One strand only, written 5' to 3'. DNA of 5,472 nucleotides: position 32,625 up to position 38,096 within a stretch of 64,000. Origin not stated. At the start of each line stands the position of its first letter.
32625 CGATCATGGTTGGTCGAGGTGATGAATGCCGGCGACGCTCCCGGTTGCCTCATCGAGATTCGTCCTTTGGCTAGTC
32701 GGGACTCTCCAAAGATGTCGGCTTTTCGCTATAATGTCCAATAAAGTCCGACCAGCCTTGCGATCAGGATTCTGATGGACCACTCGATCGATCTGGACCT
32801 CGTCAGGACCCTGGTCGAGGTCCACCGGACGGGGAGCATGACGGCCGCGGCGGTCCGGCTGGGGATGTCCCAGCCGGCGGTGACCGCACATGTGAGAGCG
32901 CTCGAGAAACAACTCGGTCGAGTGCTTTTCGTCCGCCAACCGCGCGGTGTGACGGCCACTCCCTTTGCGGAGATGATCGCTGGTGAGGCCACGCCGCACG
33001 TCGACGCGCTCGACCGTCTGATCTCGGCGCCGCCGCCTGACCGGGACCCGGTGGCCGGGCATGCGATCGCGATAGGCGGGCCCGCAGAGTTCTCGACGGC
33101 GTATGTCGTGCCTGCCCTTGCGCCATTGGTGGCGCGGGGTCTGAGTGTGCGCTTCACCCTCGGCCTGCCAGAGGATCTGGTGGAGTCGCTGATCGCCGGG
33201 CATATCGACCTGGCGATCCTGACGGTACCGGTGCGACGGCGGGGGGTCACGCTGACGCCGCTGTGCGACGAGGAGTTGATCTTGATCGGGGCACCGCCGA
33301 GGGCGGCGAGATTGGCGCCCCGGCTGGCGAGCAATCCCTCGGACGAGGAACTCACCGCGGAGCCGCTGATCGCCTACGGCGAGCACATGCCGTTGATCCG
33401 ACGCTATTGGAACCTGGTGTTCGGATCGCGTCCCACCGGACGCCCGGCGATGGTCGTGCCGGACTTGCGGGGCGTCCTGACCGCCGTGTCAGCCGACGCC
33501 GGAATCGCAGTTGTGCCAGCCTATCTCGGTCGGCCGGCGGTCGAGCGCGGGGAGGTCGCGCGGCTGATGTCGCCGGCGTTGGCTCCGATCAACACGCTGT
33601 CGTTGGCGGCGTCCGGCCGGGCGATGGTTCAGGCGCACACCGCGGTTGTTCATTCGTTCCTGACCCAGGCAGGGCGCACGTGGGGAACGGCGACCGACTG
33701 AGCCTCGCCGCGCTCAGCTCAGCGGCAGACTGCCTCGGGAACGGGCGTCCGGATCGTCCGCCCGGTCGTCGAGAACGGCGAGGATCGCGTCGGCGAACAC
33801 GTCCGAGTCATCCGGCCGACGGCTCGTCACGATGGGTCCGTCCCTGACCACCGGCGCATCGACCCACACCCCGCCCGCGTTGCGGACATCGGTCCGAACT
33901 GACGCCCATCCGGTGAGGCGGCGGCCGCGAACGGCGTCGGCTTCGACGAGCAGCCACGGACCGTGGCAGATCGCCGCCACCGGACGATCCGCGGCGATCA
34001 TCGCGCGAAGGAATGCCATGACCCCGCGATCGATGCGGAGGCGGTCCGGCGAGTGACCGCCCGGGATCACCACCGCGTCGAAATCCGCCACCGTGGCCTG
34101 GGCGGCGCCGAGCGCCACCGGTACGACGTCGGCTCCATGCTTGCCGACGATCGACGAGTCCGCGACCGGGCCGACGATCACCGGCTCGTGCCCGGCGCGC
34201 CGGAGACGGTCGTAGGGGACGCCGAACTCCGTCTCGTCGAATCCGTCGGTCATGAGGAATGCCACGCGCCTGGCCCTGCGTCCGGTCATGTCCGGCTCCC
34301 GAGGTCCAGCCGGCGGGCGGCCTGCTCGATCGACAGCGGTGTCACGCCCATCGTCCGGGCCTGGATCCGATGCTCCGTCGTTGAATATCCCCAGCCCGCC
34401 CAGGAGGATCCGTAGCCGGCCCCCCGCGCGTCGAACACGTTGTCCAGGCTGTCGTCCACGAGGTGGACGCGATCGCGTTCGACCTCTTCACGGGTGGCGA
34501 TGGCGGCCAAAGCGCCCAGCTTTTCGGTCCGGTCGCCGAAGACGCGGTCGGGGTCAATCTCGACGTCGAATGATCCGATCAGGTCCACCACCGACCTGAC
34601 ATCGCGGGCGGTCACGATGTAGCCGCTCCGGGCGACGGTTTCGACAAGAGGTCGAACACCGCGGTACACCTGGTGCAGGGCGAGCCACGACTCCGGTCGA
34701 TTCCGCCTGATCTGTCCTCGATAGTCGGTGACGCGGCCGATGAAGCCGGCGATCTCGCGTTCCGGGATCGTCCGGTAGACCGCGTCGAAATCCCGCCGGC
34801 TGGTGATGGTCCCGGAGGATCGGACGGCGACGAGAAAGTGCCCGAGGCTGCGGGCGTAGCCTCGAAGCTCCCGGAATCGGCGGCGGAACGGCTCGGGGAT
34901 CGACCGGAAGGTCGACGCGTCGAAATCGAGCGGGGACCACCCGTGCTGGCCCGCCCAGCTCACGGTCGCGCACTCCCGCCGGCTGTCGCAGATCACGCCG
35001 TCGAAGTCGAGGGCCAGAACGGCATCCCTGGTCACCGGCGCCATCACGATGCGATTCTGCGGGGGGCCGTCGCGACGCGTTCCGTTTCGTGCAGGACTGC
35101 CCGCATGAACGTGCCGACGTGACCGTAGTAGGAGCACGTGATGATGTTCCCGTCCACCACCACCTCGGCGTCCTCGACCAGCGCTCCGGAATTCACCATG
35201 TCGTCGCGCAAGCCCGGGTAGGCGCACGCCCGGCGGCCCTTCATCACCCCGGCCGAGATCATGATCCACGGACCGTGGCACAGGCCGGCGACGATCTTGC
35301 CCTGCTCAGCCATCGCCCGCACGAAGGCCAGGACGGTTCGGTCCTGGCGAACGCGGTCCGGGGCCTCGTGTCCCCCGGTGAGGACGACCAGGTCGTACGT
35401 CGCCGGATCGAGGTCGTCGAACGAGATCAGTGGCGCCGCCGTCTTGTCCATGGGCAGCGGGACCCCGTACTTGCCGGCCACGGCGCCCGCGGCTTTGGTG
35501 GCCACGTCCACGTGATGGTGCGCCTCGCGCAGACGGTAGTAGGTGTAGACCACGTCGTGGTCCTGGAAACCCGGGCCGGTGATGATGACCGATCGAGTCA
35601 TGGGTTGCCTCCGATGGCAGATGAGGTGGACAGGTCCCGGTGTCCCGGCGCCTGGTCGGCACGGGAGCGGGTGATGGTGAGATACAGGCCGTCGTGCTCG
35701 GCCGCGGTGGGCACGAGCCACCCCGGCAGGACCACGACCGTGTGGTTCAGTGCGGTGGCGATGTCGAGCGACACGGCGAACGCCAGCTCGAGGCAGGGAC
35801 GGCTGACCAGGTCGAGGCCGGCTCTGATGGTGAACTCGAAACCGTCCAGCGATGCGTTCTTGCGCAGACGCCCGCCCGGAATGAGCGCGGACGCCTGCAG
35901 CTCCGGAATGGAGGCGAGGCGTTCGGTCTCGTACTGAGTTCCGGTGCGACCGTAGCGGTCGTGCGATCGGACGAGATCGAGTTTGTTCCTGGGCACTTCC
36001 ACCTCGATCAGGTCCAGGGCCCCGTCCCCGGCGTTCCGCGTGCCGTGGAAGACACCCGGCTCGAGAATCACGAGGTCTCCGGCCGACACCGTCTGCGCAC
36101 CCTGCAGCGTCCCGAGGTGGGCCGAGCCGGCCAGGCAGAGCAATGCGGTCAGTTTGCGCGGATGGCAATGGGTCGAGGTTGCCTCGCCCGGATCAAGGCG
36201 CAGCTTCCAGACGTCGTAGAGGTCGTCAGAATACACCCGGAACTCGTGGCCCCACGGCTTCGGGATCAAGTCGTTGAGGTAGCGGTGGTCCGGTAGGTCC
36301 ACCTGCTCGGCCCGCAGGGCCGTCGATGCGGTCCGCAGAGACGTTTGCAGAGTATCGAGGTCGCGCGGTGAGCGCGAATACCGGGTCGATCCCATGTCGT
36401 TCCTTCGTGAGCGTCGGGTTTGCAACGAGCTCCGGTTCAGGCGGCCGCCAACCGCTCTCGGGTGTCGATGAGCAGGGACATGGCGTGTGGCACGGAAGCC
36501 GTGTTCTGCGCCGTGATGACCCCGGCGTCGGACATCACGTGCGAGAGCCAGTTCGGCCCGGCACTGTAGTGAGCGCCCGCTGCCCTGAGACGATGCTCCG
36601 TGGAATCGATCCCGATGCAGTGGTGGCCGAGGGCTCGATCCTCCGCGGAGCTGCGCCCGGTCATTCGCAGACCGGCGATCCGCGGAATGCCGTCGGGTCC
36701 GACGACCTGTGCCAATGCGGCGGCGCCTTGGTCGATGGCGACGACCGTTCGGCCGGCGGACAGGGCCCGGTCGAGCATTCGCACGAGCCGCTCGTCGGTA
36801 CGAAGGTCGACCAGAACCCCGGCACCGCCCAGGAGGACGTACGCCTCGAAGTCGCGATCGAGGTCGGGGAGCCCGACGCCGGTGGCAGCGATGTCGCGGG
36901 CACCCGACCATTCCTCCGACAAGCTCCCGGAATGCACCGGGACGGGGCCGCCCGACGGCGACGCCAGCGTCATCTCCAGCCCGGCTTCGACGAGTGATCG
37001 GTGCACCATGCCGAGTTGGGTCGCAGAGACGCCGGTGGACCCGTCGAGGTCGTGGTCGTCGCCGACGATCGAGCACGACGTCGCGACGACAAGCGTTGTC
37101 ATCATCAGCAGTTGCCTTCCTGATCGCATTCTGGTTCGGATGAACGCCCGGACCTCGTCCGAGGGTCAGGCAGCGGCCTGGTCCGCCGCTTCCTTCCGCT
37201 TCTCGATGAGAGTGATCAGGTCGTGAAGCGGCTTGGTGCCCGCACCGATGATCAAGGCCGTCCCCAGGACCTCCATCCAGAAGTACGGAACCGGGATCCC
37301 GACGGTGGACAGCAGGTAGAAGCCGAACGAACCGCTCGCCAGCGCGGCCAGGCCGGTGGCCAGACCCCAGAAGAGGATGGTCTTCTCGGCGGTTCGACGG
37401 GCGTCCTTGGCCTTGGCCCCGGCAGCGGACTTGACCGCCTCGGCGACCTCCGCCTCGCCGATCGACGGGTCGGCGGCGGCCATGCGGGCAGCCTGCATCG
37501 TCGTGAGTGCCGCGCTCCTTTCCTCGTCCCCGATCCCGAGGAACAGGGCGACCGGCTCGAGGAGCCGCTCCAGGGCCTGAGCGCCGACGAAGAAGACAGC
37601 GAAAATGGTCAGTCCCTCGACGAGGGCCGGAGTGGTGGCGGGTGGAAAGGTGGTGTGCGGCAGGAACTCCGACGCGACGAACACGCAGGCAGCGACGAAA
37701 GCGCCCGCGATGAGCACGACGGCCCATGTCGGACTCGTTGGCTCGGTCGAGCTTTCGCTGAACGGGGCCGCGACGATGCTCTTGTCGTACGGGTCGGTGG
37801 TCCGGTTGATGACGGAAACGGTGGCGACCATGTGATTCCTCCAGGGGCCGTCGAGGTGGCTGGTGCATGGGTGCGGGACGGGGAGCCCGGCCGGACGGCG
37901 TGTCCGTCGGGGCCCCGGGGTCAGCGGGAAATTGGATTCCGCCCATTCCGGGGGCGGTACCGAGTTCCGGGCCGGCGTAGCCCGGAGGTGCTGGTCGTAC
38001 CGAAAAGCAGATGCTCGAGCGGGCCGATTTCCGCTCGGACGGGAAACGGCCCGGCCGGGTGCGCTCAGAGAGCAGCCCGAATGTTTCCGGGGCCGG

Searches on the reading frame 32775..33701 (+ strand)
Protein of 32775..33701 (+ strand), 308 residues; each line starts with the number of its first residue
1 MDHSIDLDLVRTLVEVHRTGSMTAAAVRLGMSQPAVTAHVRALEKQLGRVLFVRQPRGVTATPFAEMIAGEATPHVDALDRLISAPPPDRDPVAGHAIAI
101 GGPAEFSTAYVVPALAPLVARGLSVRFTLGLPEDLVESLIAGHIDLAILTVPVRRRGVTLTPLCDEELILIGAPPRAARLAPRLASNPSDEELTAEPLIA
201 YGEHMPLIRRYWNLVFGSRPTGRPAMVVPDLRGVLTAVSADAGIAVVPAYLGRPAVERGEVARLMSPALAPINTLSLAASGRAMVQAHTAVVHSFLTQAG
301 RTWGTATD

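Call 54: search_protein_families(library=pfam, proteins=[window:32775-33701:+], max_evalue=0.01)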
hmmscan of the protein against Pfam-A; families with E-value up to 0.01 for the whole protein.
window:32775-33701:+ (308 aa): 3 families
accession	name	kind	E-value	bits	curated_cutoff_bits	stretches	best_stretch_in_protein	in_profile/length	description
PF03466.25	LysR_substrate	-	1.8e-20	73.6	28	1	98-298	8-206/209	LysR substrate binding domain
PF00126.33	HTH_1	-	1.2e-19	70.4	26.6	1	7-66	1-60/60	Bacterial regulatory helix-turn-helix protein, lysR family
PF13412.12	HTH_24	-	0.0075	16.3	21.9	0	22-45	20-43/48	Winged helix-turn-helix DNA-binding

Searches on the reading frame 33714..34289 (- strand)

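Call 54: search_protein_families(library=pfam, proteins=[window:33714-34289:-], max_evalue=0.01)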
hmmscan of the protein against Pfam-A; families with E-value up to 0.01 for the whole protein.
window:33714-34289:- (191 aa): 2 families
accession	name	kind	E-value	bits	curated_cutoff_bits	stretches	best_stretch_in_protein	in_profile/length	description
PF01965.30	DJ-1_PfpI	-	9.3e-48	162.6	26.6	1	7-170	1-163/165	DJ-1/PfpI family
PF17124.11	ThiJ_like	-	0.0016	18.7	30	0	63-119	78-143/186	ThiJ/PfpI family-like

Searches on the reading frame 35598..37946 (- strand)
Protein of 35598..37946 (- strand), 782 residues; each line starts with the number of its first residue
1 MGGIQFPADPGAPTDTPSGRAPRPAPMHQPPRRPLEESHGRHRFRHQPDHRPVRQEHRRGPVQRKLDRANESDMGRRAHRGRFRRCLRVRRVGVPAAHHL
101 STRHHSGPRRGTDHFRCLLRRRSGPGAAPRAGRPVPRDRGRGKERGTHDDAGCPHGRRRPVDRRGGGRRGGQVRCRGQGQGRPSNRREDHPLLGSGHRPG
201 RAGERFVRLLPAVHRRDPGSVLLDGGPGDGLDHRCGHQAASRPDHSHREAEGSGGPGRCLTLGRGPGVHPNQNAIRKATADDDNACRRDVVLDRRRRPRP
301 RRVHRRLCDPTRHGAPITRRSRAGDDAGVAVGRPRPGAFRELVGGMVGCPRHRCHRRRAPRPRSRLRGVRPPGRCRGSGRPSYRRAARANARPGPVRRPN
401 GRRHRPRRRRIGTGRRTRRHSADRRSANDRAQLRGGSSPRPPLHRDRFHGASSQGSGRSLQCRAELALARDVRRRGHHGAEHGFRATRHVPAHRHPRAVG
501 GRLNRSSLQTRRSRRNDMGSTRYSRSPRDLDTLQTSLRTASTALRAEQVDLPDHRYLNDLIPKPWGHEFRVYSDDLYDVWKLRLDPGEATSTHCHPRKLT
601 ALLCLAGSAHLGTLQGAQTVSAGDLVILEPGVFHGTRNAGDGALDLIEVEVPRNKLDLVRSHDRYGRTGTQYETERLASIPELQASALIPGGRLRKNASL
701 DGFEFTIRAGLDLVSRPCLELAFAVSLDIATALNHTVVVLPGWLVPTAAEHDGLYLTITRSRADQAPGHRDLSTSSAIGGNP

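Call 3: search_protein_families(library=pfam, proteins=[window:35598-37946:-], max_evalue=0.1)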
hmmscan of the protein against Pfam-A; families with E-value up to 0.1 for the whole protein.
window:35598-37946:- (782 aa): 2 families
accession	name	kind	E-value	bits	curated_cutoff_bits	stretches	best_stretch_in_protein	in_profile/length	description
PF07883.17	Cupin_2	-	9.5e-10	38.5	27.2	1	582-649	3-69/70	Cupin domain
PF01050.24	MannoseP_isomer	-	0.00015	22.4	23.6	1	562-651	13-102/116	Mannose-6-phosphate isomerase C-terminal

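Call 5: search_protein_families(library=ncbifam, proteins=[window:35598-37946:-], max_evalue=0.1)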
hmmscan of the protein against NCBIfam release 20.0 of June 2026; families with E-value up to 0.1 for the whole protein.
window:35598-37946:- (782 aa): 2 families
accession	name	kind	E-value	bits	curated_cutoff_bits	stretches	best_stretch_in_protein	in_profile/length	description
NF012004.0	PRK15460.1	equivalog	1.9e-07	30.1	859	1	561-667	369-477/478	mannose-1-phosphate guanyltransferase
TIGR01479.1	GMP_PMI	equivalog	3.8e-07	29.3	372.95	1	562-666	360-466/467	mannose-1-phosphate guanylyltransferase/mannose-6-phosphate isomerase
